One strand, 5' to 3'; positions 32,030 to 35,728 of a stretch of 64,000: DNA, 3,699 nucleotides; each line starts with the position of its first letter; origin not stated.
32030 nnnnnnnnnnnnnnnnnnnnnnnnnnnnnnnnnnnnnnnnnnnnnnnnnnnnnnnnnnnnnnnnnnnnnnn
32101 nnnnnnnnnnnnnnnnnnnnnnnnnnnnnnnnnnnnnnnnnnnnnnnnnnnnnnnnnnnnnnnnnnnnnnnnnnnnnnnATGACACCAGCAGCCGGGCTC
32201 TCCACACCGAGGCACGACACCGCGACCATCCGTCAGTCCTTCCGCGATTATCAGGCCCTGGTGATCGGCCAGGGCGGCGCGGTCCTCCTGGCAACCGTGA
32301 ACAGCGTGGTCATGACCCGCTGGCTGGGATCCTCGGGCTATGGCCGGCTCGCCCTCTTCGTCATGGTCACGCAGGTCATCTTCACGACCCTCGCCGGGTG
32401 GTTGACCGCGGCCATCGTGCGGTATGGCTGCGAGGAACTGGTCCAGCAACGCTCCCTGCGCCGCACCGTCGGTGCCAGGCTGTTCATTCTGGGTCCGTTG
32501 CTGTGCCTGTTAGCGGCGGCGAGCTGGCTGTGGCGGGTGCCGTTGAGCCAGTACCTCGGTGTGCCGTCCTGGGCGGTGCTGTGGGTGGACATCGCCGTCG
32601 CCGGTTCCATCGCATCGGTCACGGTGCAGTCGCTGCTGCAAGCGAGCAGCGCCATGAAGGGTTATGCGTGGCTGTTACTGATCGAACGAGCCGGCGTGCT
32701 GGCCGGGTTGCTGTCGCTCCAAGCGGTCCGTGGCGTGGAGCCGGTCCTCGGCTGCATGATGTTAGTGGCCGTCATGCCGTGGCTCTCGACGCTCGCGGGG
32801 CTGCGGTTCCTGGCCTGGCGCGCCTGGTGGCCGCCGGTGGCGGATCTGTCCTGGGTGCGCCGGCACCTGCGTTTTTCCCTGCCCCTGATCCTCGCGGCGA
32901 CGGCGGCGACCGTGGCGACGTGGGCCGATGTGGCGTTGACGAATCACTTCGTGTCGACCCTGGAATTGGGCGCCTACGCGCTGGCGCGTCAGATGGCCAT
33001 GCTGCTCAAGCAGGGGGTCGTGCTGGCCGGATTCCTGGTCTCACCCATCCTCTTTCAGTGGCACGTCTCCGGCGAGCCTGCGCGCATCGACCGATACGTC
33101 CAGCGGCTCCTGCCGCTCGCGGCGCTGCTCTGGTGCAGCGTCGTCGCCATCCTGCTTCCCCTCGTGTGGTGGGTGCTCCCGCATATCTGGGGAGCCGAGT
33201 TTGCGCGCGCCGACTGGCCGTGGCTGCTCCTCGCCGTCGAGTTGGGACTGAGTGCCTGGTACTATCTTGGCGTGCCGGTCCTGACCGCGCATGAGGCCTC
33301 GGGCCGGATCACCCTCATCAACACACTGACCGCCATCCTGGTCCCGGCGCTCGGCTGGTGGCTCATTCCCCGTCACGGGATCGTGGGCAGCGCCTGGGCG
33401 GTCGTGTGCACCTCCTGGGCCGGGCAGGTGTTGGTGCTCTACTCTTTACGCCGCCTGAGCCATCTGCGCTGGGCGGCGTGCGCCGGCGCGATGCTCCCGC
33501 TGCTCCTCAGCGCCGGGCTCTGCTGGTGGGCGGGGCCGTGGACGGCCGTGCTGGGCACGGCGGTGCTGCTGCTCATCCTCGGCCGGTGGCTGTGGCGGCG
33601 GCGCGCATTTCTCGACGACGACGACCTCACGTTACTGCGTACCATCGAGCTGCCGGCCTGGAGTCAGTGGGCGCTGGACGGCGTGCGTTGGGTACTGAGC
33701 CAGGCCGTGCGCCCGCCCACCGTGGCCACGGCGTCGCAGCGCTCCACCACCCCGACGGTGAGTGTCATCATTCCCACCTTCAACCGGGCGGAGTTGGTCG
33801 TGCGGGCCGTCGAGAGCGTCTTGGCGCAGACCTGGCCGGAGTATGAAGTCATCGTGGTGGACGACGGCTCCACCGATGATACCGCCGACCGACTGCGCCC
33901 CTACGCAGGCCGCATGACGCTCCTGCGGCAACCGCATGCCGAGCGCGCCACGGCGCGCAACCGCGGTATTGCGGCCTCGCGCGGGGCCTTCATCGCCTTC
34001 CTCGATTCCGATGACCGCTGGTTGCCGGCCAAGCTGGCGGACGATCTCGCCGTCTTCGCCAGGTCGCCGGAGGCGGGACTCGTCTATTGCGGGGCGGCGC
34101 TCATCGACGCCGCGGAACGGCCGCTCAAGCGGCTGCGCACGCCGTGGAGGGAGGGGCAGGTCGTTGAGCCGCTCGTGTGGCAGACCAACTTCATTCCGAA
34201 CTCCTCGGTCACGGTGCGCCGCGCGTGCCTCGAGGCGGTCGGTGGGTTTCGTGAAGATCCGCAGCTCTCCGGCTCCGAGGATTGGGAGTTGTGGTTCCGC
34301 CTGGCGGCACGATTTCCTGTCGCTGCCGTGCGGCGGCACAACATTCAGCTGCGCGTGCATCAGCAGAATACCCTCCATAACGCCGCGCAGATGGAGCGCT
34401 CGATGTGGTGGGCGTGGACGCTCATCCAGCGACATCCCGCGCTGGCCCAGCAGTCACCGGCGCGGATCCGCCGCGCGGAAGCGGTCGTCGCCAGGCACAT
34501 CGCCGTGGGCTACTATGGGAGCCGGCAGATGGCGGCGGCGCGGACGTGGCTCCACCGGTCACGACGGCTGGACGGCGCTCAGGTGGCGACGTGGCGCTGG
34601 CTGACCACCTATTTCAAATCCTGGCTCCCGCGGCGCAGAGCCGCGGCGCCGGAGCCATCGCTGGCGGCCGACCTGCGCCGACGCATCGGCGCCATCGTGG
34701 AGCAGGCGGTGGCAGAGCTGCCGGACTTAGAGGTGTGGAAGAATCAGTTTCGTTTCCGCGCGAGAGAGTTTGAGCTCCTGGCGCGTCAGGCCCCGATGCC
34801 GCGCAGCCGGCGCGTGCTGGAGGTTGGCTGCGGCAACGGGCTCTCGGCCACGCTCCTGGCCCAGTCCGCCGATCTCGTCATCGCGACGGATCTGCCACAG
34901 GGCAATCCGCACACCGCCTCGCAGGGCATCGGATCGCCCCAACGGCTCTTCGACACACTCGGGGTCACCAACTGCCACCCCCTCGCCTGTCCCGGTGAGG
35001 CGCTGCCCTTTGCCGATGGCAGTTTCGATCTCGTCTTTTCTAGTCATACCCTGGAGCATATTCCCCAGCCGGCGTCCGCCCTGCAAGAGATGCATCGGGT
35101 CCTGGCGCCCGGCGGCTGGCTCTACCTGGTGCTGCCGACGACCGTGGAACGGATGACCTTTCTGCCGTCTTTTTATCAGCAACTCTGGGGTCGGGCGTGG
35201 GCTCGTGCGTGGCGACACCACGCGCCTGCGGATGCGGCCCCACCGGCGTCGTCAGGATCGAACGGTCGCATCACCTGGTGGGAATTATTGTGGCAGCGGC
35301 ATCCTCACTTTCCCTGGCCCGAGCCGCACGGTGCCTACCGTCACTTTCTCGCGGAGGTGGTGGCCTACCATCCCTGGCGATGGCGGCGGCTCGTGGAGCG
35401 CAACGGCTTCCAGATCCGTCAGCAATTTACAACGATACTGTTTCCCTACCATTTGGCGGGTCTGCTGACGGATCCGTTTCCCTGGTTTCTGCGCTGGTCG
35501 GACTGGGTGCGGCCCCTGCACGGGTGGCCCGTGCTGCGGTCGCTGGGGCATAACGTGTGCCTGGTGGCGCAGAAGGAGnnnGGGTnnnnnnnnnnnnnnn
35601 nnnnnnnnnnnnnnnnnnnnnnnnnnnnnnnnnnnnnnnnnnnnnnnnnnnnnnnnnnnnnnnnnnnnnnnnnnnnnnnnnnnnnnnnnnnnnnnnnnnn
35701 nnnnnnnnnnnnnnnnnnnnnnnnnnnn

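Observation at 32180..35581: Single 1133-aa polypeptide fusing a Wzx-type flippase, a GT2 glycosyltransferase and a SAM methyltransferase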

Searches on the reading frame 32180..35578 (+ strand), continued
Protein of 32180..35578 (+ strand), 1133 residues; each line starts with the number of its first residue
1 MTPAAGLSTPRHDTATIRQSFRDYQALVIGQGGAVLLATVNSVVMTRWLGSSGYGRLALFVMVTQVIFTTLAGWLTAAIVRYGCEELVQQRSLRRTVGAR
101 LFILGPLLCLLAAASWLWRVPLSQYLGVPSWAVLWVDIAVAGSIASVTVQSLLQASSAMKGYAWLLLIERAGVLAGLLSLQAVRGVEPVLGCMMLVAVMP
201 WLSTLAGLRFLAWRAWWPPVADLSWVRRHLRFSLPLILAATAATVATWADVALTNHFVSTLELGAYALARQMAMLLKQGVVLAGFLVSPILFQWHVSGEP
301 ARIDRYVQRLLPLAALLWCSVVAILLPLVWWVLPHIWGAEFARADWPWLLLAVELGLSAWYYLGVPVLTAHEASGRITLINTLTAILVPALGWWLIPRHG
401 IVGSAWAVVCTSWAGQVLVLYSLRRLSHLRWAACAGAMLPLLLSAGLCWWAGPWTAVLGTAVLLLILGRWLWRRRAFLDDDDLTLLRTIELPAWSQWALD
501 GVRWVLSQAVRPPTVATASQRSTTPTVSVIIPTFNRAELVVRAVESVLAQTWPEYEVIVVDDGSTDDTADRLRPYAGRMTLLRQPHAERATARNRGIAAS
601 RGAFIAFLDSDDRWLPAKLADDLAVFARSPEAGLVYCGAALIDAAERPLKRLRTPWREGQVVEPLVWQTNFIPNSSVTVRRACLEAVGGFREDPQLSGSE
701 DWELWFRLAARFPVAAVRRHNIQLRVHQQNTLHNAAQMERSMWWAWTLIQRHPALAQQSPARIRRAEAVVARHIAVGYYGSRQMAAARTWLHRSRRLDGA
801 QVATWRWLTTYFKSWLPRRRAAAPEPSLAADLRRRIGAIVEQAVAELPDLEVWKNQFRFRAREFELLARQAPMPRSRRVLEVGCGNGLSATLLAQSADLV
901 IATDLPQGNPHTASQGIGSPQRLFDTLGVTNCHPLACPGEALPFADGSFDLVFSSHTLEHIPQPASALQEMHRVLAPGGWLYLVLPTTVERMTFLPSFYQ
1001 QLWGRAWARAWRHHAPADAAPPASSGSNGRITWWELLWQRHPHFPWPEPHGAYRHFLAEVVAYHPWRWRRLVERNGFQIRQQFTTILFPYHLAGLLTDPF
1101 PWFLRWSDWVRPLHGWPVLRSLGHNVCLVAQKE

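Call 69: list_cluster_members(proteins=[P0001, P0012, P0014, P0028])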
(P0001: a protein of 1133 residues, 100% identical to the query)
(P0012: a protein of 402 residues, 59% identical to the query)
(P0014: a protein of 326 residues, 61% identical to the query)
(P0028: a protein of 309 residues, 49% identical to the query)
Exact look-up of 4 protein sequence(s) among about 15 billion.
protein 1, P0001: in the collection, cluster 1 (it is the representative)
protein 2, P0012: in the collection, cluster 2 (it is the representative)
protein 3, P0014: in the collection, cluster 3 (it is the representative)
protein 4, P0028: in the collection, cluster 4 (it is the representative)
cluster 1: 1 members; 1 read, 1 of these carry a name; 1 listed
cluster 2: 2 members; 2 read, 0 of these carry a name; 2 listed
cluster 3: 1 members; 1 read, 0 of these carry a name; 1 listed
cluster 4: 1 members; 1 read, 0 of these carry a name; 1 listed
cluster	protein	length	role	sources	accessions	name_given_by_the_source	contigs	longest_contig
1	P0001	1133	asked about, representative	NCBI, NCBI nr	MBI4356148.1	MAG: glycosyltransferase [Candidatus Omnitrophica bacterium] | glycosyltransferase [Candidatus Omnitrophota bacterium]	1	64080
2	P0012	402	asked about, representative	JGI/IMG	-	-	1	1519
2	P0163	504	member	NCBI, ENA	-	-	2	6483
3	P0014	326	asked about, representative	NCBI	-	-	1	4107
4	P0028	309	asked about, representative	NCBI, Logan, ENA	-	-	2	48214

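Call 70: find_encoding_contigs(protein=P0163, flank=10000, max_places=4)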
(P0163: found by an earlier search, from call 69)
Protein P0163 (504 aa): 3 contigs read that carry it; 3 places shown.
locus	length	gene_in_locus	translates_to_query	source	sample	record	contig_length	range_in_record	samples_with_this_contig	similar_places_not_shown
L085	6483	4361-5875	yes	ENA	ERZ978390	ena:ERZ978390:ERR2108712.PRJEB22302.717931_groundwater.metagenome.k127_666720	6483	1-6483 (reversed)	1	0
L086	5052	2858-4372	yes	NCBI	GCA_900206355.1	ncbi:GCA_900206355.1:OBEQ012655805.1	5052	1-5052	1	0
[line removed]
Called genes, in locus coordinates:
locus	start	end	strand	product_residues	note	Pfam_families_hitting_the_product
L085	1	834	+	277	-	?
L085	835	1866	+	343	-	PF01370:Epimerase, PF02719:Polysacc_synt_2, PF04321:RmlD_sub_bind, PF05368:NmrA (weak), PF08659:KR (faint), PF01073:3Beta_HSD, PF07993:NAD_binding_4, PF16363:GDP_Man_Dehyd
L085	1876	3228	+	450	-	PF01041:DegT_DnrJ_EryC1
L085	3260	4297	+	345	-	PF00535:Glycos_transf_2, PF13641:Glyco_tranf_2_3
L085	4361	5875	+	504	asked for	PF01943:Polysacc_synt (weak)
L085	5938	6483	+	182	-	?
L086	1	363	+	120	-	?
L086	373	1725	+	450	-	PF01041:DegT_DnrJ_EryC1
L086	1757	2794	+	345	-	PF00535:Glycos_transf_2, PF13641:Glyco_tranf_2_3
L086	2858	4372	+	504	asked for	PF01943:Polysacc_synt (weak)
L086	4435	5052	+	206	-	?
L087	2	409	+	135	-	?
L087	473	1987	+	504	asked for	PF01943:Polysacc_synt (weak)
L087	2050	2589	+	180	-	?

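Call 71: find_encoding_contigs(protein=P0028, flank=10000, max_places=4)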
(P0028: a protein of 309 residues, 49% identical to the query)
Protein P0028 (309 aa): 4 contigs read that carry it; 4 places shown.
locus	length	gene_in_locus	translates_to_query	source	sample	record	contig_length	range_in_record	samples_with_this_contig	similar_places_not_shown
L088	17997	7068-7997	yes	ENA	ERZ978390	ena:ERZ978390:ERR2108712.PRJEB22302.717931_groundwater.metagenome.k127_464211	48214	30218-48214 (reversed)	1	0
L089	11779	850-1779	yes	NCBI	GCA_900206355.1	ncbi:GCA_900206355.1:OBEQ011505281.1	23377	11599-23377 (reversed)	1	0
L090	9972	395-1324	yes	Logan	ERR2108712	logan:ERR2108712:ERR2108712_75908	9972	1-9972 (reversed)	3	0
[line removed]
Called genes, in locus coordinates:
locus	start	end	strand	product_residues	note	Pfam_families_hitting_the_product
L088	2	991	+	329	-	?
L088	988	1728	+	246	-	PF13489:Methyltransf_23, PF01209:Ubie_methyltran (weak), PF07021:MetW, PF08241:Methyltransf_11, PF08242:Methyltransf_12, PF13649:Methyltransf_25, PF13847:Methyltransf_31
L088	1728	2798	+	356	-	PF01408:GFO_IDH_MocA, PF03447:NAD_binding_3 (faint), PF22725:GFO_IDH_MocA_C3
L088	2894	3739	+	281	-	PF13489:Methyltransf_23, PF08241:Methyltransf_11, PF08242:Methyltransf_12, PF13649:Methyltransf_25, PF13847:Methyltransf_31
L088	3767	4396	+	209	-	PF13489:Methyltransf_23, PF08241:Methyltransf_11, PF08242:Methyltransf_12 (weak), PF13649:Methyltransf_25, PF13847:Methyltransf_31 (weak)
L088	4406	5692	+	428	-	-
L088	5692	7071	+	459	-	-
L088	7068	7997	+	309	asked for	PF00535:Glycos_transf_2, PF10111:Glyco_tranf_2_2, PF13641:Glyco_tranf_2_3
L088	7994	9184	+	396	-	PF13439:Glyco_transf_4, PF13579:Glyco_trans_4_4, PF20706:GT4-conflict, PF00534:Glycos_transf_1, PF13692:Glyco_trans_1_4, PF13524:Glyco_trans_1_2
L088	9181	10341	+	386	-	PF13439:Glyco_transf_4, PF13477:Glyco_trans_4_2, PF13579:Glyco_trans_4_4, PF20706:GT4-conflict (faint), PF00534:Glycos_transf_1, PF13692:Glyco_trans_1_4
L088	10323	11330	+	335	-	PF01408:GFO_IDH_MocA, PF03447:NAD_binding_3 (weak), PF22725:GFO_IDH_MocA_C3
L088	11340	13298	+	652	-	PF13522:GATase_6, PF13537:GATase_7, PF00733:Asn_synthase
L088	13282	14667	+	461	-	-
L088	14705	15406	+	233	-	PF01841:Transglut_core (faint)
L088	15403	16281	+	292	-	-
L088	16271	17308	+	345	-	PF03966:Trm112p (weak), PF08003:Methyltransf_9 (faint), PF13489:Methyltransf_23, PF13847:Methyltransf_31, PF08241:Methyltransf_11, PF08242:Methyltransf_12, PF13649:Methyltransf_25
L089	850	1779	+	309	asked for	PF00535:Glycos_transf_2, PF10111:Glyco_tranf_2_2, PF13641:Glyco_tranf_2_3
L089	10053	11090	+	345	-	PF03966:Trm112p (weak), PF08003:Methyltransf_9 (faint), PF13489:Methyltransf_23, PF13847:Methyltransf_31, PF08241:Methyltransf_11, PF08242:Methyltransf_12, PF13649:Methyltransf_25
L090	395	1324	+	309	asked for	PF00535:Glycos_transf_2, PF10111:Glyco_tranf_2_2, PF13641:Glyco_tranf_2_3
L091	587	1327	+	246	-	PF13489:Methyltransf_23, PF01209:Ubie_methyltran (weak), PF07021:MetW, PF08241:Methyltransf_11, PF08242:Methyltransf_12, PF13649:Methyltransf_25, PF13847:Methyltransf_31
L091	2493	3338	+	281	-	PF13489:Methyltransf_23, PF08241:Methyltransf_11, PF08242:Methyltransf_12, PF13649:Methyltransf_25, PF13847:Methyltransf_31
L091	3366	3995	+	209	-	PF13489:Methyltransf_23, PF08241:Methyltransf_11, PF08242:Methyltransf_12 (weak), PF13649:Methyltransf_25, PF13847:Methyltransf_31 (weak)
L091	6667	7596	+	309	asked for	PF00535:Glycos_transf_2, PF10111:Glyco_tranf_2_2, PF13641:Glyco_tranf_2_3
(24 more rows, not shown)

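Call 81: fold_search(model_id=the predicted structure, library=pdb)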
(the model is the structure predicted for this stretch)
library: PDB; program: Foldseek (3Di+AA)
matches with E <= 10: 1625; with E <= 0.001: 789
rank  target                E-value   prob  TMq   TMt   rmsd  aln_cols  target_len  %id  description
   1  1qg8                  3.1e-12  1.00  0.16  0.72   2.9       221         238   20  NATIVE (MAGNESIUM-CONTAINING) SPSA FROM BACILLUS SUBTILIS (released 2000-04-21)
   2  1h7q                  4.0e-12  1.00  0.17  0.73   2.6       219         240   21  dTDP-MANGANESE COMPLEX OF SPSA FROM BACILLUS SUBTILIS (released 2001-12-13)
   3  6p61_B                7.4e-12  1.00  0.16  0.89   2.3       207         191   24  Structure of a Glycosyltransferase from Leptospira borgpetersenii serovar Hardjo-bovis (strain JB197) (released 2019-07-10)
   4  1h7l                  7.4e-12  1.00  0.16  0.71   2.8       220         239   21  dTDP-MAGNESIUM COMPLEX OF SPSA FROM BACILLUS SUBTILIS (released 2001-12-13)
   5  6p61_C                8.5e-12  1.00  0.16  0.90   2.3       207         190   25  Structure of a Glycosyltransferase from Leptospira borgpetersenii serovar Hardjo-bovis (strain JB197) (released 2019-07-10)
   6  9jn3_A                8.9e-12  1.00  0.21  0.71   5.4       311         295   24  Crystal structure of AvpGT in complex with Ara-A (released 2025-01-29)
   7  9omk_B                8.9e-12  1.00  0.18  0.71   7.4       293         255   19  WrtF fucosyltransferase - trisaccharide acceptor (released 2025-10-29)
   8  9omm_A                1.2e-11  1.00  0.18  0.70   7.3       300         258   19  WrtF fucosyltransferase - tetrasaccharide product (released 2025-10-29)
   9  2z86_B                1.6e-11  1.00  0.19  0.36   2.6       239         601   25  Crystal structure of chondroitin polymerase from Escherichia coli strain K4 (K4CP) complexed with UDP-GlcUA and UDP (released 2008-09-16)
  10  9jma_A                2.0e-11  1.00  0.21  0.70   5.3       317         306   24  Crystal structure of glycosyltransferase AvpGT (released 2025-01-29)
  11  9jn3_B                2.0e-11  1.00  0.21  0.70   5.3       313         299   25  Crystal structure of AvpGT in complex with Ara-A (released 2025-01-29)
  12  9omn_B                2.0e-11  1.00  0.19  0.70   7.9       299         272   20  WrtF fucosyltransferase - GDP-2-deoxy-2-fluoro-beta-L-fucose (released 2025-10-29)
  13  9omj_A                3.6e-11  1.00  0.18  0.69   7.9       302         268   20  WrtF fucosyltransferase - GDP-beta-L-fucose (released 2025-10-29)
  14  2z86_D                3.8e-11  1.00  0.18  0.34   2.7       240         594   23  Crystal structure of chondroitin polymerase from Escherichia coli strain K4 (K4CP) complexed with UDP-GlcUA and UDP (released 2008-09-16)
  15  6h1j_B                3.8e-11  1.00  0.20  0.63   6.0       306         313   15  TarP native (released 2018-09-26)
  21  6p61_A                9.1e-11  1.00  0.16  0.86   3.1       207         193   25  Structure of a Glycosyltransferase from Leptospira borgpetersenii serovar Hardjo-bovis (strain JB197) (released 2019-07-10)
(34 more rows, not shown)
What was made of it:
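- On GT2 (GT-A fold, inverting glycosyltransferase): Foldseek E about 1e-11 to 1e-12 and target-normalised TM 0.7-0.9 against SpsA, 6p61, WrtF and AvpGT (call 81).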

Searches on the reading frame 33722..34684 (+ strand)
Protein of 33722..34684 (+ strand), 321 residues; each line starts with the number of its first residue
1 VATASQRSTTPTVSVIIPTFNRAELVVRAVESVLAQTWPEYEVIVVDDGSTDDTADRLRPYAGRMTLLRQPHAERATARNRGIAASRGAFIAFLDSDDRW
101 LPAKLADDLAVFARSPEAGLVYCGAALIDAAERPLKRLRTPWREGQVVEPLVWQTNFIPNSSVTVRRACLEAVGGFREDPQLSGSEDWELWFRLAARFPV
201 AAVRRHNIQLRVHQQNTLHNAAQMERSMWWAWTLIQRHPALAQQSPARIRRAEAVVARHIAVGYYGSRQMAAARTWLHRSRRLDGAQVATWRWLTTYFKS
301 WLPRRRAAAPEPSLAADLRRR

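Call 35: find_related_loci(query=A2, collection=metagenome_contigs, flank=10000)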
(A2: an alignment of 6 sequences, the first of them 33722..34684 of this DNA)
Query A2 (321 aa) in metagenome_contigs; peptide patterns used: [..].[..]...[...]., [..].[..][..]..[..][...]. (x = any residue, [..] = any of these).
600 stretches matched a pattern (row limit reached: there are more); 541 encode a relative of the query (tblastn E <= 1e-3); the best 80 are kept; 80 distinct loci.
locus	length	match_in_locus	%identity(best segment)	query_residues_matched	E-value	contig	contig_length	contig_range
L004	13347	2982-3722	41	7-256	2e-49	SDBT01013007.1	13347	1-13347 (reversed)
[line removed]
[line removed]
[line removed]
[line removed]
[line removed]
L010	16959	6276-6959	39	11-241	1e-45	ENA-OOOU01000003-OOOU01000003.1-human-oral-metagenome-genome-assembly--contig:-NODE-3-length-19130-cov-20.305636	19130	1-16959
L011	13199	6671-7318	39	8-220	1e-45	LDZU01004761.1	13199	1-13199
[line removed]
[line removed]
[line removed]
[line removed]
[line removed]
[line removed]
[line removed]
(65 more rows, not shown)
